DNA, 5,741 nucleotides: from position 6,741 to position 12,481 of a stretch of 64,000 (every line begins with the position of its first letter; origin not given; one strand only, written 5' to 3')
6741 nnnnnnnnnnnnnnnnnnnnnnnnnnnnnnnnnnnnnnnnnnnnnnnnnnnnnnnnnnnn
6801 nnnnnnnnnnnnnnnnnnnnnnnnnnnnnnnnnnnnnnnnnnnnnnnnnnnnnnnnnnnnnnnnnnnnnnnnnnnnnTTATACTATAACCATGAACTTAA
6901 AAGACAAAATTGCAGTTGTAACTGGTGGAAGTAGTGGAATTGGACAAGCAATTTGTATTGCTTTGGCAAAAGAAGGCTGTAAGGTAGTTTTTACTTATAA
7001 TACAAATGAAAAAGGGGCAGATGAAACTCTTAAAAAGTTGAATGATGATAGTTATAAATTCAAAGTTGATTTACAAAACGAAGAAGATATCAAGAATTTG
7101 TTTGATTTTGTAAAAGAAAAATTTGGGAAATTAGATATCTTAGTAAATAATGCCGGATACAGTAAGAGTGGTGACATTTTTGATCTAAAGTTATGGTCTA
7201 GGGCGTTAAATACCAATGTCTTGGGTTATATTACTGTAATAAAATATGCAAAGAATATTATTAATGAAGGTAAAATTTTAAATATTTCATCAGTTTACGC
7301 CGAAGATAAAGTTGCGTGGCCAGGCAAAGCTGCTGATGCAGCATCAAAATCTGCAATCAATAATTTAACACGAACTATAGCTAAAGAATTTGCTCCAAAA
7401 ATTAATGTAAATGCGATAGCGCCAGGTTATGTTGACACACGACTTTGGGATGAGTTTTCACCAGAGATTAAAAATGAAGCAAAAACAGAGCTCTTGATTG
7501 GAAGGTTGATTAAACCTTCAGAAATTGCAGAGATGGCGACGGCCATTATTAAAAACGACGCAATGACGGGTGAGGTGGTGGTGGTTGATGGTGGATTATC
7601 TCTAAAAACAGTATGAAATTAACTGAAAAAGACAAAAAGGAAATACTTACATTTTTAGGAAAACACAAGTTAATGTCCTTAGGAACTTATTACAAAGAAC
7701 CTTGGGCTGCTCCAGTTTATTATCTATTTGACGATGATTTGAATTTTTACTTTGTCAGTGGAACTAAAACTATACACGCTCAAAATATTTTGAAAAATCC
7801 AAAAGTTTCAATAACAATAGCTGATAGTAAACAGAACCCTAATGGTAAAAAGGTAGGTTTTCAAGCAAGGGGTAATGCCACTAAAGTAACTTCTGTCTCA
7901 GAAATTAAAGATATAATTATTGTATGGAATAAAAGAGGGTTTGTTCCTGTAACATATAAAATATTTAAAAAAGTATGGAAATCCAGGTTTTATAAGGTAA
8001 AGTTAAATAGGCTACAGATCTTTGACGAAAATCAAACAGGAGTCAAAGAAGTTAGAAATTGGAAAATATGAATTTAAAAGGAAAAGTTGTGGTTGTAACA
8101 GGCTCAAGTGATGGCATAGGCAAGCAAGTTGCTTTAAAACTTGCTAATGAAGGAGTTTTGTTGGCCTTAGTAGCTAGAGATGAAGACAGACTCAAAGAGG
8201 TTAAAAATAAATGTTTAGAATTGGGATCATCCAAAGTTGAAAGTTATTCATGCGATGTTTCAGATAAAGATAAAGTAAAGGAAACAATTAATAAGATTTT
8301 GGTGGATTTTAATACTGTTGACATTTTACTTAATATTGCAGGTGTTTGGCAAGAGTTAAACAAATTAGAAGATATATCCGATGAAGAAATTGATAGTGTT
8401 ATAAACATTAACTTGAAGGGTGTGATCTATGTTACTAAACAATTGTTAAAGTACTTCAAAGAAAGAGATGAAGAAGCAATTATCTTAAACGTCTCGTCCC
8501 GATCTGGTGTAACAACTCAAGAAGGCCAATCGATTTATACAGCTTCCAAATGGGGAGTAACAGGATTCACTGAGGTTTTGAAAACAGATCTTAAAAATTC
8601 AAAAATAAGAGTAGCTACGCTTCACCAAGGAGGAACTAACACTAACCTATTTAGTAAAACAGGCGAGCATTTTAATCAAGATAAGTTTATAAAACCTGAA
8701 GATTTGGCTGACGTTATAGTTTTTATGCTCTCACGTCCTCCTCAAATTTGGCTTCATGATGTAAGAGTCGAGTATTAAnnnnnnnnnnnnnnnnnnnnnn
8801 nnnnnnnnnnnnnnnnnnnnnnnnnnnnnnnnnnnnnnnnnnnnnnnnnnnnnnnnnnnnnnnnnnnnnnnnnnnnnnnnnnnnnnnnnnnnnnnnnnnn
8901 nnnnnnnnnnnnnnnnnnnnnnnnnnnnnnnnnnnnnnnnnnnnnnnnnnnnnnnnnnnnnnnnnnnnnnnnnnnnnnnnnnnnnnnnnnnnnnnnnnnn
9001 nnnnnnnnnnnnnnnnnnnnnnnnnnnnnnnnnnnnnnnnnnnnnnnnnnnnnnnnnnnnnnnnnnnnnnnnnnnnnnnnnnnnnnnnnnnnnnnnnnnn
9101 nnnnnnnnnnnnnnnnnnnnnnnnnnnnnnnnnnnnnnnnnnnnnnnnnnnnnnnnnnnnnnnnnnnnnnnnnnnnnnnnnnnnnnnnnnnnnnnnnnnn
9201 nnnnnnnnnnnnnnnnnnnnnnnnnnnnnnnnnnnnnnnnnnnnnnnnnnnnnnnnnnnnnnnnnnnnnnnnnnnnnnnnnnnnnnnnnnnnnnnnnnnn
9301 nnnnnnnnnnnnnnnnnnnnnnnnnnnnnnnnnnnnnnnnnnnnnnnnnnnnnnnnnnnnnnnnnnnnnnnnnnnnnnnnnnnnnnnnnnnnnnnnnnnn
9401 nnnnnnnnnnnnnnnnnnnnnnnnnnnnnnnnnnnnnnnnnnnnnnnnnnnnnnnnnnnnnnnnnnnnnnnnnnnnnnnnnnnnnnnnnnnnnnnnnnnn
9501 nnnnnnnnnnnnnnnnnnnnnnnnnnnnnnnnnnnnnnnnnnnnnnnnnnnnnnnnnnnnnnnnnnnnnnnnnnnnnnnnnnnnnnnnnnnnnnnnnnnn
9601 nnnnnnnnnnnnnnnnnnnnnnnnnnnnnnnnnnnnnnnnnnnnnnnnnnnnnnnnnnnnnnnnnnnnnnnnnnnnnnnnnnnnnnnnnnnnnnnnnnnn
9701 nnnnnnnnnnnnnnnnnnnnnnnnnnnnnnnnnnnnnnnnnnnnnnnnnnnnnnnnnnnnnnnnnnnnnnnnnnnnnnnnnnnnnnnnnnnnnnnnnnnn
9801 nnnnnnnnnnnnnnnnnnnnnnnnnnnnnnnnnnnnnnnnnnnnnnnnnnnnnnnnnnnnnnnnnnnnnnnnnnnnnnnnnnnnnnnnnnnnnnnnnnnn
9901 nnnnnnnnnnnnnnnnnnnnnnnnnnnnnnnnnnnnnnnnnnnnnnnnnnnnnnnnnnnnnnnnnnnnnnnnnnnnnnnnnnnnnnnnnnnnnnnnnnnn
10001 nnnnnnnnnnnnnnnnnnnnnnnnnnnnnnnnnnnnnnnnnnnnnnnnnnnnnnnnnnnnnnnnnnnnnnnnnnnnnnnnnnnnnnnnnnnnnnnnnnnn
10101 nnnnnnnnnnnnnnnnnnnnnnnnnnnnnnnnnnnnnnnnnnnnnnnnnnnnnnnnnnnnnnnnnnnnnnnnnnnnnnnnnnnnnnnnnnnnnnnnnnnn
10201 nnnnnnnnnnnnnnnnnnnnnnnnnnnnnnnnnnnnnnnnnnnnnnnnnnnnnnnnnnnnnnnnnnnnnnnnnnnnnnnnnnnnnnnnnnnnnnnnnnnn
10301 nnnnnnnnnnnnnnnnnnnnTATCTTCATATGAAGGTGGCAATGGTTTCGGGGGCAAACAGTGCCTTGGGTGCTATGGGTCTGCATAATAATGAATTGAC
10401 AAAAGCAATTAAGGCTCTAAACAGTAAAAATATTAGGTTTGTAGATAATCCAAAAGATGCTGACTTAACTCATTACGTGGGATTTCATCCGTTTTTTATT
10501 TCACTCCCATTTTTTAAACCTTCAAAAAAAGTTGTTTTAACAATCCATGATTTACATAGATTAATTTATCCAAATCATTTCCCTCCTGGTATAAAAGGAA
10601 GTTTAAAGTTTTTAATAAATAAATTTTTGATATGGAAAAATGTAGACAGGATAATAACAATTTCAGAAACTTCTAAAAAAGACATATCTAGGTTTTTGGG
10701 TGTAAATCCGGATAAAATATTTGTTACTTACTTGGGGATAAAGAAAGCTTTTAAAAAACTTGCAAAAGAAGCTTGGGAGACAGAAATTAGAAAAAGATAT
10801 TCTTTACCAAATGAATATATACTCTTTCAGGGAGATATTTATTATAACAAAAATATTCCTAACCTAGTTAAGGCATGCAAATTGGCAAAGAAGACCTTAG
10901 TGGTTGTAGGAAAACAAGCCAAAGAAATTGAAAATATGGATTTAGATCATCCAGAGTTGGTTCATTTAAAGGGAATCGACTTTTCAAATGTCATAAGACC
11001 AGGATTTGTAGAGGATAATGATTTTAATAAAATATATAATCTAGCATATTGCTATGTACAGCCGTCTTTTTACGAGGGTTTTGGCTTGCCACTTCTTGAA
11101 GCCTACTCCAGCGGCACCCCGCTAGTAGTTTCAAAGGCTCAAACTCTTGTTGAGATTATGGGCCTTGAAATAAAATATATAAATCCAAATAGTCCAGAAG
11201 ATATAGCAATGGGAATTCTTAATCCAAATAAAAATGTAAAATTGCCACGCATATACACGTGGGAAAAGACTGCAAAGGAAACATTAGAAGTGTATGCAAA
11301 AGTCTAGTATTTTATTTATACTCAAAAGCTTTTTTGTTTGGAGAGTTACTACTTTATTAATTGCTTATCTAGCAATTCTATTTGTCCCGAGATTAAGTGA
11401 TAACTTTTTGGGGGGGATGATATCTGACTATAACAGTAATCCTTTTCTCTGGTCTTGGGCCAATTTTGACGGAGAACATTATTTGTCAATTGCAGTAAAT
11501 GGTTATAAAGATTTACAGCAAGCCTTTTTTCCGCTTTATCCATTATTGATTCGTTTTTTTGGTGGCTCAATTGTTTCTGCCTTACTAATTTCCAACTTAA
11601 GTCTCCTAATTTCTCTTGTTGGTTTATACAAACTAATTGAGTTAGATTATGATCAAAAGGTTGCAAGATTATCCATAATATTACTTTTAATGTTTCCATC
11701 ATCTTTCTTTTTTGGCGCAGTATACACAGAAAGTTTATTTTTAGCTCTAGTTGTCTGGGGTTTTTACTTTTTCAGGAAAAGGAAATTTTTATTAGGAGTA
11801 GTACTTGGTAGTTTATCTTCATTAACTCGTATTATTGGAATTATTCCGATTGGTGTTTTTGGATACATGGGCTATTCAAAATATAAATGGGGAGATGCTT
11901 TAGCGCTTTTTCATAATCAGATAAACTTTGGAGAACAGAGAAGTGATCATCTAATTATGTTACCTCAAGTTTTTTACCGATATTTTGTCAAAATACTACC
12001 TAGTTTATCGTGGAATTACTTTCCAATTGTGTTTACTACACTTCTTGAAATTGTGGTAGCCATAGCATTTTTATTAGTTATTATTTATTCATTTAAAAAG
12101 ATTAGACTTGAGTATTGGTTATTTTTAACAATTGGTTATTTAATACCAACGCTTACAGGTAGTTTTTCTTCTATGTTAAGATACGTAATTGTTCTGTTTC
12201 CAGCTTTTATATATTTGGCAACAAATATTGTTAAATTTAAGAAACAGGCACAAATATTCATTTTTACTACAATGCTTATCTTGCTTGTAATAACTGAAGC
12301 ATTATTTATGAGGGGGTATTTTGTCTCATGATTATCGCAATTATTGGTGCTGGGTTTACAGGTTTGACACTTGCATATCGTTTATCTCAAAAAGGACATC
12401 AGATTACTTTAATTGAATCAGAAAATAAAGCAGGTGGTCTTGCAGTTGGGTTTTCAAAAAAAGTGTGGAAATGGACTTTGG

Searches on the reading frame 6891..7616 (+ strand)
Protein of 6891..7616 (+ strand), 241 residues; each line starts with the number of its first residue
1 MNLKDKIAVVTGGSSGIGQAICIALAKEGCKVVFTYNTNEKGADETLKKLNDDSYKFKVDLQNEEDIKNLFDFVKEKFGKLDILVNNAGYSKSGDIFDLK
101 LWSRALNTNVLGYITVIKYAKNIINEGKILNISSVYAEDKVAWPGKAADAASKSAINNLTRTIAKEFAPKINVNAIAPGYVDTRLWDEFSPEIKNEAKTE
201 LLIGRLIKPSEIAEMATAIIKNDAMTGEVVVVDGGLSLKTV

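Call 52: search_protein_families(library=pfam, proteins=[window:6891-7616:+], max_evalue=0.0001)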
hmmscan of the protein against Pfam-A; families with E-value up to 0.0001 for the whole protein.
window:6891-7616:+ (241 aa): 6 families
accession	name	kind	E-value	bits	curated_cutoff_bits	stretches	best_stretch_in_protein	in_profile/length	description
PF13561.12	adh_short_C2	-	1.5e-52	179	27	1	15-237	6-236/236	Enoyl-(Acyl carrier protein) reductase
PF00106.31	adh_short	-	6.2e-47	160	26.6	1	6-191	1-192/195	short chain dehydrogenase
PF23441.1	SDR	-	1e-08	35.3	27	1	10-237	12-256/258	SDR-like rossmann domain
PF01370.27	Epimerase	-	1.8e-07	31.2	20.9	1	9-147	2-129/240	NAD dependent epimerase/dehydratase family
PF08659.16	KR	-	7.5e-06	26.4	22.6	1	9-161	4-161/180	KR domain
PF02719.21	Polysacc_synt_2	-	4.3e-05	23.3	20.2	1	9-144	2-134/293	Polysaccharide biosynthesis protein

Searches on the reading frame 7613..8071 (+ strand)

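Call 52: search_protein_families(library=pfam, proteins=[window:7613-8071:+], max_evalue=0.0001)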
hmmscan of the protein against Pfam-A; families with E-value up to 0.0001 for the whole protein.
window:7613-8071:+ (152 aa): 1 family
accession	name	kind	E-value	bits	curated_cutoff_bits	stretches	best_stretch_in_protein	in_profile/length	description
PF01243.27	PNPOx_N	-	5.4e-12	46.6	28.1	1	8-98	2-82/120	Pyridoxamine 5'-phosphate oxidase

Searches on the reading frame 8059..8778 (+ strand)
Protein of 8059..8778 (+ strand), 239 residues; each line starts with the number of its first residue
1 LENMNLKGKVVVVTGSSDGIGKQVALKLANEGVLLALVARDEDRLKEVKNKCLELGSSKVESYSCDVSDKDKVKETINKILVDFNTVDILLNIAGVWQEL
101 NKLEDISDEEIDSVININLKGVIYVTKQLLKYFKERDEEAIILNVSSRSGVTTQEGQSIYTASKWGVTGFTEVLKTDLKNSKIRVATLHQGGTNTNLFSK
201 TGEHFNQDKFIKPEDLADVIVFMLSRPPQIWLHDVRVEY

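Call 52: search_protein_families(library=pfam, proteins=[window:8059-8778:+], max_evalue=0.0001)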
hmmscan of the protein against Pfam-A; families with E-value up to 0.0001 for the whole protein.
window:8059-8778:+ (239 aa): 4 families
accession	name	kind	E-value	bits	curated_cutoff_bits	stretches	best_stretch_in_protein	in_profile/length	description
PF00106.31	adh_short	-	2.5e-50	171.1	26.6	1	9-203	1-192/195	short chain dehydrogenase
PF13561.12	adh_short_C2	-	2e-35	122.9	27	1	17-225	5-218/236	Enoyl-(Acyl carrier protein) reductase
PF08659.16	KR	-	1.7e-16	61.1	22.6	1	11-167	3-156/180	KR domain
PF13460.12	NAD_binding_10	-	4.6e-05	23.8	27.2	0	15-227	1-184/184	NAD(P)H-binding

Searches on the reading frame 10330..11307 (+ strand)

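Call 53: search_protein_families(library=pfam, proteins=[window:10330-11307:+], max_evalue=0.0001)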
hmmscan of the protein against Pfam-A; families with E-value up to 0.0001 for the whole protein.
window:10330-11307:+ (325 aa): 4 families
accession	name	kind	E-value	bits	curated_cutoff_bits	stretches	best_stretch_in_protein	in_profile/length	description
PF00534.26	Glycos_transf_1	-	2.7e-18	66.5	26.4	1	160-296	14-152/172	Glycosyl transferases group 1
PF13692.12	Glyco_trans_1_4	-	5.7e-17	62.7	27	1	163-297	3-137/142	Glycosyl transferases group 1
PF13439.12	Glyco_transf_4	-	1.6e-10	41.7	28.5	1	43-137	72-166/170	Glycosyltransferase Family 4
PF20706.3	GT4-conflict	-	2e-05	24.2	26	1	188-278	233-321/385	Family 4 Glycosyltransferase in conflict systems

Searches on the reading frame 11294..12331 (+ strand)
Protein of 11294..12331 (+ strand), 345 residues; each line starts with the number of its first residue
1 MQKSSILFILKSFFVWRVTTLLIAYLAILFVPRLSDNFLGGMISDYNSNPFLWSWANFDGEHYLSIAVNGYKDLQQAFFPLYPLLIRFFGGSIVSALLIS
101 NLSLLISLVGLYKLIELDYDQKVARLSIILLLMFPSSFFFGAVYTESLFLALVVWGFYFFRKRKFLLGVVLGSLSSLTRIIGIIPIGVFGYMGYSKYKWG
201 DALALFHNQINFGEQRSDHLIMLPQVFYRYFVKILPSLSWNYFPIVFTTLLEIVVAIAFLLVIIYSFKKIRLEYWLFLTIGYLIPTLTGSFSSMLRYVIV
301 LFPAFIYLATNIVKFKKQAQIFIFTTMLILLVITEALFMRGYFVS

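Call 53: search_protein_families(library=pfam, proteins=[window:11294-12331:+], max_evalue=0.0001)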
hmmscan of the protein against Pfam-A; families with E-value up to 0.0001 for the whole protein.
window:11294-12331:+ (345 aa): 1 family
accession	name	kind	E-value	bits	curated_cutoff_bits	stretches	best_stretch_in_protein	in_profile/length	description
PF13231.12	PMT_2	-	9.9e-05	23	26.1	1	84-160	12-89/160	Dolichyl-phosphate-mannose-protein mannosyltransferase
